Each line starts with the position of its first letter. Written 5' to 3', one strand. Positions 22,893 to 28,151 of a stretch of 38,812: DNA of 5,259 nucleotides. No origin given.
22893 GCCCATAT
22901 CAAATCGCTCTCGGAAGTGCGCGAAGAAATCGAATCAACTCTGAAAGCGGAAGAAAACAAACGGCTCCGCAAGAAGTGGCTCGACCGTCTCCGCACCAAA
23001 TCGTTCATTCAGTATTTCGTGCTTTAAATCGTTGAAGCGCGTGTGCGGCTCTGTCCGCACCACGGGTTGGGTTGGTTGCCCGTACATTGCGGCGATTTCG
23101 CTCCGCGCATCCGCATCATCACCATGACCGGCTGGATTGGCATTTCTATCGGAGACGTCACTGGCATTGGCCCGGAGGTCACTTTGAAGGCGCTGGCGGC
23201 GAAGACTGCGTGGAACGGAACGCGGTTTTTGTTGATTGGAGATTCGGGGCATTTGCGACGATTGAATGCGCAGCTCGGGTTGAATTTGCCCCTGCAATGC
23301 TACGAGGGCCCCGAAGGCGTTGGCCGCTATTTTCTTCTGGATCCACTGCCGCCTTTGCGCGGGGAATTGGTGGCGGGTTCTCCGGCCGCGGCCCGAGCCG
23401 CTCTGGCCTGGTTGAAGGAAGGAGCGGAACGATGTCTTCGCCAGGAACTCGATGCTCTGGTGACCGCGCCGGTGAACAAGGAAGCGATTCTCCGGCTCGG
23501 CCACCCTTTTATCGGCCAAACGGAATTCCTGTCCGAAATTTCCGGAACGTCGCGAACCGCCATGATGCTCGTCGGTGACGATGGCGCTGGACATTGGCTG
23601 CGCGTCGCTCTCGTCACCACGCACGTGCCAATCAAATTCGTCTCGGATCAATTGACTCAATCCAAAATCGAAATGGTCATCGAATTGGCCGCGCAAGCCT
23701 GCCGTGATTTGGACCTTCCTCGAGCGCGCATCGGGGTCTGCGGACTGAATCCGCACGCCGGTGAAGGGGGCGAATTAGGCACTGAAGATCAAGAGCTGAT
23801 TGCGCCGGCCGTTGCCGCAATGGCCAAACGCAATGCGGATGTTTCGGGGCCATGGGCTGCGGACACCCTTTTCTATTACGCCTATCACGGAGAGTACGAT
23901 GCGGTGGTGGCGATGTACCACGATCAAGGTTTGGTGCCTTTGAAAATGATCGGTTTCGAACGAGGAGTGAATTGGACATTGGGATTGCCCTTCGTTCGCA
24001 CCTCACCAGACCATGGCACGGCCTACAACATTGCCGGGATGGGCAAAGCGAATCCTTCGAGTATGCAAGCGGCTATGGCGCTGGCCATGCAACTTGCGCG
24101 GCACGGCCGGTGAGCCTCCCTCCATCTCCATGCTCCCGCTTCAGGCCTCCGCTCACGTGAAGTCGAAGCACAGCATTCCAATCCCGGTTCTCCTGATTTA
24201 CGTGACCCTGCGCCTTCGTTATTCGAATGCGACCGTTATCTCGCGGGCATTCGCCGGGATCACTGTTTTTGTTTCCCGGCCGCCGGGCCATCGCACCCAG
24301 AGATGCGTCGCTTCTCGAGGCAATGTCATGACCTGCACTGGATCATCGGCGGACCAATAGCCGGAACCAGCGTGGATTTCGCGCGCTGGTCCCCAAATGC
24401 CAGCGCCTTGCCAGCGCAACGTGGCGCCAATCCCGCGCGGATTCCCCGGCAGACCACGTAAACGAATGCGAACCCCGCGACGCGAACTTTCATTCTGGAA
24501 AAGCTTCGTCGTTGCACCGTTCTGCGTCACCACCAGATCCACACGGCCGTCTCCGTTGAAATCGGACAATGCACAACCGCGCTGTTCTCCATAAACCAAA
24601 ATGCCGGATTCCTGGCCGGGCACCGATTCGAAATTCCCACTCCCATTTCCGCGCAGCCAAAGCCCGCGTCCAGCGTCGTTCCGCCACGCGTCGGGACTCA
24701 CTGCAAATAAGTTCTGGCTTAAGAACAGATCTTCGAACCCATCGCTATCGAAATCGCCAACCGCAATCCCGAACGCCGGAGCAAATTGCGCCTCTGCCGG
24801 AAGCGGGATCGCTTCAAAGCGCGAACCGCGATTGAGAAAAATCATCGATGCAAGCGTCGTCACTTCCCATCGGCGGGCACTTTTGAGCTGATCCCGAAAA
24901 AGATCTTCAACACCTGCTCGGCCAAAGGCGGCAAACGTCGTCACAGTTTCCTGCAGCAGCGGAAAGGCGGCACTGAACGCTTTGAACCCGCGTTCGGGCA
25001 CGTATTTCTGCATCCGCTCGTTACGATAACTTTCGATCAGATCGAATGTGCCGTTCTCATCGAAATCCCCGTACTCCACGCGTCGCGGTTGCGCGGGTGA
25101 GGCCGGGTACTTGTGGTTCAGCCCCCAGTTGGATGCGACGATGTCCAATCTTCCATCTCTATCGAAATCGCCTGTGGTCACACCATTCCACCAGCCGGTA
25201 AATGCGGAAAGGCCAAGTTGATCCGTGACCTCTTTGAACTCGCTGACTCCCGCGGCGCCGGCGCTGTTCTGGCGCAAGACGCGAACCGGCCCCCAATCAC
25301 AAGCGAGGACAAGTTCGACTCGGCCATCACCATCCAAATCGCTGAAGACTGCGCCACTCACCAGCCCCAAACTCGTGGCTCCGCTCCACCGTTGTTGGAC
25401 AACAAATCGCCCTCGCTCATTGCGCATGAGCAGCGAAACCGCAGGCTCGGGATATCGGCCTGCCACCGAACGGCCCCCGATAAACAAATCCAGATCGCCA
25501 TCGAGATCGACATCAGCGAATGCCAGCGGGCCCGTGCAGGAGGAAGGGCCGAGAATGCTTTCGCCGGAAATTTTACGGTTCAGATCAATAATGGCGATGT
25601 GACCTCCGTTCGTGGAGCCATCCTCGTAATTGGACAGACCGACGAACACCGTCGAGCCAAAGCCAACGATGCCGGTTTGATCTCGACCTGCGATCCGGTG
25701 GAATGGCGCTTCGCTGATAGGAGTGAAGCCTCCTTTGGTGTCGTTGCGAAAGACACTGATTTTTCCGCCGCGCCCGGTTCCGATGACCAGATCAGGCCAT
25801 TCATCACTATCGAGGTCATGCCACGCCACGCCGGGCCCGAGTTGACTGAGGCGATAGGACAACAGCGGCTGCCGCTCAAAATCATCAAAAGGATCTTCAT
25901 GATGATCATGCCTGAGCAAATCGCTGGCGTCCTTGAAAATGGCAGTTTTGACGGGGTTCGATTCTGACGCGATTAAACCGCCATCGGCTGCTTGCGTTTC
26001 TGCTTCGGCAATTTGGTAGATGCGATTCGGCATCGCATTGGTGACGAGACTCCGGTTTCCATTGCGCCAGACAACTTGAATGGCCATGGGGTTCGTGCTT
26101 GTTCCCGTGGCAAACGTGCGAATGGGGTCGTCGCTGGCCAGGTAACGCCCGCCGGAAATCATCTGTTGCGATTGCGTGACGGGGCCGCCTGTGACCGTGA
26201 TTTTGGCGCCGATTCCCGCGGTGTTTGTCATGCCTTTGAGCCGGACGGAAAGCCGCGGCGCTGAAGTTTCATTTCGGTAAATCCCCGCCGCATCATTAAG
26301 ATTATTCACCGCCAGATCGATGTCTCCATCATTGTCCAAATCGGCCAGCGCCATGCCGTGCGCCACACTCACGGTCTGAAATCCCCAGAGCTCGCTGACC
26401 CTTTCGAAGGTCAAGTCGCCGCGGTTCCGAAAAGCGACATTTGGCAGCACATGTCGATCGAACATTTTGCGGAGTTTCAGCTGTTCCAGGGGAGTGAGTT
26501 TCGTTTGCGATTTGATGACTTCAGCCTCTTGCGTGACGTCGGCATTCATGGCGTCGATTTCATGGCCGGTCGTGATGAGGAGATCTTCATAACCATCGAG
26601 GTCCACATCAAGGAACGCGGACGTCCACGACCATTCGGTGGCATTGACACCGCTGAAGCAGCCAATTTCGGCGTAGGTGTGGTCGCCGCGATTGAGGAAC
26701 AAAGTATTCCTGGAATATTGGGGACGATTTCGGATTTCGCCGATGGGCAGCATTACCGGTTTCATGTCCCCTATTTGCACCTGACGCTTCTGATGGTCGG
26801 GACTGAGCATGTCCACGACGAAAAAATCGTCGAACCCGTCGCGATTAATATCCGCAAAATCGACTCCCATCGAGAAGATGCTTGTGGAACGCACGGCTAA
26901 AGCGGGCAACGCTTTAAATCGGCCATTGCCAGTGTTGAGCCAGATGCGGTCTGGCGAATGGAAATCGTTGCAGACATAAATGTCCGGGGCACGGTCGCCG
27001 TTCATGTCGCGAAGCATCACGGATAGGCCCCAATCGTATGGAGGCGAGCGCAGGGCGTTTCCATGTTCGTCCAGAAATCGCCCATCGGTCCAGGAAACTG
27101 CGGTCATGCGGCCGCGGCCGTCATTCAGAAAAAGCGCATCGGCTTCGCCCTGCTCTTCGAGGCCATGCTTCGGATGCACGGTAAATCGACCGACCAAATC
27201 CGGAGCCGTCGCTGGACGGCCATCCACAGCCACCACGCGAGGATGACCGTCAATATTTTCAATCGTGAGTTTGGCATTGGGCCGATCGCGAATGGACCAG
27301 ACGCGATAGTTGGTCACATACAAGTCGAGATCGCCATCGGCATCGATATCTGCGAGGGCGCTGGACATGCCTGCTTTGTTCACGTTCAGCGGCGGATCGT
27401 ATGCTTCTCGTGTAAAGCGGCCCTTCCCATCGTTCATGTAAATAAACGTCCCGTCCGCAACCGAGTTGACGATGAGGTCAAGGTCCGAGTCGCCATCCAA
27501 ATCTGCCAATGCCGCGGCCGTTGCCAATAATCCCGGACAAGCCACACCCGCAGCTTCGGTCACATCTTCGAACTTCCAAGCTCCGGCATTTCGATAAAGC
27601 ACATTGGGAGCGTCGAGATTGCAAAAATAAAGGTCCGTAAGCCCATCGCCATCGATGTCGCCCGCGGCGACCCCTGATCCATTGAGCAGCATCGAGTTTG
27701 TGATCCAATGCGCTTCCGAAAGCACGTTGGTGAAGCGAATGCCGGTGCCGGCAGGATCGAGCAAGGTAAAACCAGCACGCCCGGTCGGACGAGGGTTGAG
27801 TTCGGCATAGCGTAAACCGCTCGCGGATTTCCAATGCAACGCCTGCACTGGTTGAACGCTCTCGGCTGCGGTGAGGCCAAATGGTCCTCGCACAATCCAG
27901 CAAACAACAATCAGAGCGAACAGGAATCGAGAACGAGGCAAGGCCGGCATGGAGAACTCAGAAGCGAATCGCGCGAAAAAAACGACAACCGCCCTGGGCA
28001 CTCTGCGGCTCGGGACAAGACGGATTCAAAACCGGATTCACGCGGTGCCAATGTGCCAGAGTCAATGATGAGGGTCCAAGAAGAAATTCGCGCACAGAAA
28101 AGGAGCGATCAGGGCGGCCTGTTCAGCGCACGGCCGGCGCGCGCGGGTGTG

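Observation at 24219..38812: Same-strand cluster of three FG-GAP/VCBS proteins, an SGNH-esterase/TPR protein and a lectin/PA14/CBM giant: candidate undescribed extracellular system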

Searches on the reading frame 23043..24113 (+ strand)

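Call 4: search_protein_families(library=pfam, proteins=[window:23043-24113:+], max_evalue=0.001)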
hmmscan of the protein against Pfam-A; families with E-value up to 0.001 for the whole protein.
window:23043-24113:+ (356 aa): 1 family
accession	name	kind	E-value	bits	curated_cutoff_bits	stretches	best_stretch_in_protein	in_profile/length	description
PF04166.17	PdxA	-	2.8e-94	316.2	27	1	108-348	50-286/286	Pyridoxal phosphate biosynthetic protein PdxA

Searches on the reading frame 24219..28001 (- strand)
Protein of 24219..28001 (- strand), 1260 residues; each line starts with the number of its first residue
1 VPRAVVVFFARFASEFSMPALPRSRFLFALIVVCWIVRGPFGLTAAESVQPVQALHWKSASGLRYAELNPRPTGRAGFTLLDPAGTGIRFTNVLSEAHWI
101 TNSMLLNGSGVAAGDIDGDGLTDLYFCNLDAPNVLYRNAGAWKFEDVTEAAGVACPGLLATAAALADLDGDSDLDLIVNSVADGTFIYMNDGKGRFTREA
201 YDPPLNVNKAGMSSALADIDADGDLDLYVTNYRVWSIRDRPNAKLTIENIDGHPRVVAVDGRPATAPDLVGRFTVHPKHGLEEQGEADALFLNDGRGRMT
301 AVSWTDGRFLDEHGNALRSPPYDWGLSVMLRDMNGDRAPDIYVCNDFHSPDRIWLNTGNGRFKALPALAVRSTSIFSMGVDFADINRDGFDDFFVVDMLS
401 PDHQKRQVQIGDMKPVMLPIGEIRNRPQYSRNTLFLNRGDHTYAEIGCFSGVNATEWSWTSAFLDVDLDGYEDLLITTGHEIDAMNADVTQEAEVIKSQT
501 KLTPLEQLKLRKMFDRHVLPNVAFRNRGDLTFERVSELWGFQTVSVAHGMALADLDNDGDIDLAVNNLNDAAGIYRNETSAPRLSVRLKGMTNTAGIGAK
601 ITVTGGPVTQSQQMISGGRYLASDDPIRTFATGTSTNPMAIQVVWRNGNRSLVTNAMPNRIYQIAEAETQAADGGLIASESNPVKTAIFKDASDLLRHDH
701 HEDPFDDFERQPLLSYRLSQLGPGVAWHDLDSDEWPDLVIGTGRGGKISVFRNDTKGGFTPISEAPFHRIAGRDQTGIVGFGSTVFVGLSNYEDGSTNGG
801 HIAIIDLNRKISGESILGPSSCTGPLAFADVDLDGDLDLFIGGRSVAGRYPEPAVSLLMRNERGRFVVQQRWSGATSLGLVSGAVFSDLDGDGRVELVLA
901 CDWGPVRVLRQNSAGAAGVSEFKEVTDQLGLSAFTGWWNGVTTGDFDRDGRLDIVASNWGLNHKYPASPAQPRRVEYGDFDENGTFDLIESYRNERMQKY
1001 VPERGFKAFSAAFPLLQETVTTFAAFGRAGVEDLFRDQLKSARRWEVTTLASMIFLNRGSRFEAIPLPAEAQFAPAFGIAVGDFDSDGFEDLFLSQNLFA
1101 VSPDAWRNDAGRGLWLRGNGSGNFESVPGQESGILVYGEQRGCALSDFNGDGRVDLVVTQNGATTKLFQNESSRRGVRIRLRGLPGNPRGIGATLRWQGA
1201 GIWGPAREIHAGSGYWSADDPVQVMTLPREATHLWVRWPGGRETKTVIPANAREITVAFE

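Call 3: search_protein_families(library=pfam, proteins=[window:24219-28001:-], max_evalue=0.01)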
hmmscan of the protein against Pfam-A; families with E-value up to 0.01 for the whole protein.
window:24219-28001:- (1260 aa): 4 families
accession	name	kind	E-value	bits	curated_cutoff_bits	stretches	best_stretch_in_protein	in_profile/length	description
PF13517.12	FG-GAP_3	-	1.6e-74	246.8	26.9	10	332-395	1-61/61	FG-GAP-like repeat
PF01839.29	FG-GAP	-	7.9e-25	86.7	22.1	1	1144-1163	6-25/37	FG-GAP repeat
PF07593.17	UnbV_ASPIC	-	2.9e-17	62.7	23.4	2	596-662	1-67/68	ASPIC and UnbV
PF14783.12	BBS2_Mid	-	6.6e-07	29.8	27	0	1144-1175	3-34/108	Ciliary BBSome complex subunit 2, middle region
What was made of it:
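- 24219..27950 (-): A-down: a second CRTAC1-like doubled propeller of 1243 aa, with a signal peptide (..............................). It is the last gene of the cluster and is convergent with pdxA. FG-GAP_3 1.6e-74 and two UnbV_ASPIC stretches (call 3).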

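Call 7: search_protein_families(library=ncbifam, proteins=[window:24219-28001:-], max_evalue=0.01)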
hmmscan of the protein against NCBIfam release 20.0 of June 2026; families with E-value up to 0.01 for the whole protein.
window:24219-28001:- (1260 aa): 1 family
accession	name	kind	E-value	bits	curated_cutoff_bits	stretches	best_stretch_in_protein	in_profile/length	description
NF047539.1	XAC2610_fam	domain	0.0051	17.3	35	0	330-369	3-47/89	XAC2610-related protein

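Call 21: search_solved_structures(query=window:24219-27950:-, max_evalue=0.01)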
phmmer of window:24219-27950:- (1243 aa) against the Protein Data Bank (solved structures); distinct sequences matched with E-value up to 0.01: 4.
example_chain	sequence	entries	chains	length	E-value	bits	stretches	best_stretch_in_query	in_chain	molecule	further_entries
9etn_A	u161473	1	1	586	2.6e-14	55.4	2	88-216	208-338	Cartilage acidic protein 1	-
9c4k_P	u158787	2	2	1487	0.0028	18.9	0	97-212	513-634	Toxin subunit YenB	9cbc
4igl_A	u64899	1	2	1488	0.0028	18.9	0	97-212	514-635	YenB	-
5kis_A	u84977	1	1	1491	0.0028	18.9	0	97-212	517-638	YenB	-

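Call 63: search_solved_structures(query=A4, max_evalue=0.1)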
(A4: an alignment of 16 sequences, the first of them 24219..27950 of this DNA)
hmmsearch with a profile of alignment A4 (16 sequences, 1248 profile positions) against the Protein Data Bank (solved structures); distinct sequences matched with E-value up to 0.1: 18.
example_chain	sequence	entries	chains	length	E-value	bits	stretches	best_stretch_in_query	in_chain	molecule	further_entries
9etn_A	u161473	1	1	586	5.3e-33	117.4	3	87-244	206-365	Cartilage acidic protein 1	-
9c4k_P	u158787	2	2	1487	8.7e-07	30.6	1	98-213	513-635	Toxin subunit YenB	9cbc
4igl_A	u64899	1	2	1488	8.7e-07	30.6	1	98-213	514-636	YenB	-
5kis_A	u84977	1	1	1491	8.8e-07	30.5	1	98-213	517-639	YenB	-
1tye_A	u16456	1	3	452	8.9e-05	23.9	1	1052-1141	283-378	Integrin alpha-IIb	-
9e8b_A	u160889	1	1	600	9.2e-05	23.9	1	1053-1141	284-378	Integrin alpha-IIb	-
3fcu_A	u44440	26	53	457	0.00012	23.5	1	1053-1141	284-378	Integrin, alpha 2b | Integrin alpha-IIb | Integrin alphaIIB beta3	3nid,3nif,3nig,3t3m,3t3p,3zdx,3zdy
4z7n_A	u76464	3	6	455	0.00014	23.3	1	1053-1141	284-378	Integrin alpha-IIb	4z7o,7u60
4z7q_A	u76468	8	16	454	0.00017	22.9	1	1053-1141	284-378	Integrin alpha-IIb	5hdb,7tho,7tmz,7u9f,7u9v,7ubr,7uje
7td8_A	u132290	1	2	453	0.00019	22.8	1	1053-1141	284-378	Integrin alpha-IIb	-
2vc2_A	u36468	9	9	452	0.00022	22.6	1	1053-1141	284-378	INTEGRIN ALPHA-IIB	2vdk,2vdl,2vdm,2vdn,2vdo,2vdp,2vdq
8t2u_A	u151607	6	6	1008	0.00026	22.4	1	1053-1141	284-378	Integrin alpha-IIb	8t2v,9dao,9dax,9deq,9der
11yb_A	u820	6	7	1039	0.00028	22.3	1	1053-1141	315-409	Integrin alpha-IIb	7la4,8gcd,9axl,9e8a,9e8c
8gce_A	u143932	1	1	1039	0.00028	22.3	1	1053-1141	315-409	Integrin alpha-IIb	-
9td2_A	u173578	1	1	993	0.00031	22.1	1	1053-1141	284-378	Integrin alpha-IIb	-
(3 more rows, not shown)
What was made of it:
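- On CRTAC1 / UnbV_ASPIC family (A-up, A-down): 9etn at 2.6e-14 with the single sequence and 5.3e-33 with the profile (calls 21, 63).
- Closest known: Vertebrate CRTAC1 / ASPIC. Same: A family profile hits CRTAC1 at 5.3e-33 (call 63).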
